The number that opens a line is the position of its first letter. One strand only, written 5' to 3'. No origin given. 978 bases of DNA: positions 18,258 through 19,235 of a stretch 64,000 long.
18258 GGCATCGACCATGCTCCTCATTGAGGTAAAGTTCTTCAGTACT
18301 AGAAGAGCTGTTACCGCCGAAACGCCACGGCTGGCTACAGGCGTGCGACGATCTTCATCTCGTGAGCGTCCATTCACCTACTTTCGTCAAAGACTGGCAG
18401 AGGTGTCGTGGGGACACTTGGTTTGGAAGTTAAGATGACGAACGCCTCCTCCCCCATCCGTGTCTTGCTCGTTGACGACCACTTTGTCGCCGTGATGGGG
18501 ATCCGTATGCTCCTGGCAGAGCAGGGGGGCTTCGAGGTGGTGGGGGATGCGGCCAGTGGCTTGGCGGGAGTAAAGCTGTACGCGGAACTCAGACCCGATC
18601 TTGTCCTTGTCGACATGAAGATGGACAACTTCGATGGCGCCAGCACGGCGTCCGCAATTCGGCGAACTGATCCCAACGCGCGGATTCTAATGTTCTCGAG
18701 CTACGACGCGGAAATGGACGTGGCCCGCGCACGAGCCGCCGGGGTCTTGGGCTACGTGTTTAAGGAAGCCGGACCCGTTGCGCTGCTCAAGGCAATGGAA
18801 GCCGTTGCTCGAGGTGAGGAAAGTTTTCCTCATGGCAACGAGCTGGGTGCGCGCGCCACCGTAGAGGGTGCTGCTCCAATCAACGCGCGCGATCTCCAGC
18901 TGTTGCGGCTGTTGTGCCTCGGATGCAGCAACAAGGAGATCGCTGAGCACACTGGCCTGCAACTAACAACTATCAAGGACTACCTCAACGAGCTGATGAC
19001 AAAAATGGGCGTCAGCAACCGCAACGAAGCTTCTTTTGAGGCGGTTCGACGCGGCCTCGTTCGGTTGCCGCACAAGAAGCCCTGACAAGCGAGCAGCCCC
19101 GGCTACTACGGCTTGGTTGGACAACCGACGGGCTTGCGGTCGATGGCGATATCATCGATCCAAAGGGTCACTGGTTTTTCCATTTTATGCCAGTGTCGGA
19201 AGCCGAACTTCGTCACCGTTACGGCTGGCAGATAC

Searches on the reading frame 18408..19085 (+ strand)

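Call 50: search_protein_families(library=pfam, proteins=[window:18408-19085:+], max_evalue=0.001)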
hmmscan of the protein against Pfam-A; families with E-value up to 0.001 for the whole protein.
window:18408-19085:+ (225 aa): 4 families
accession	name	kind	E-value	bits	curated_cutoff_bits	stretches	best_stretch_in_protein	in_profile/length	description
PF00072.30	Response_reg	-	6.4e-22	78.3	30.2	1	19-130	1-110/111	Response regulator receiver domain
PF00196.25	GerE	-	8.2e-10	38.6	23.5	1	160-208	5-53/57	Bacterial regulatory proteins, luxR family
PF13412.12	HTH_24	-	6.5e-05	22.9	21.9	1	159-197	2-42/48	Winged helix-turn-helix DNA-binding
PF24734.1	DUF7685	-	0.00038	20.7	27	1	167-185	25-43/43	Domain of unknown function (DUF7685)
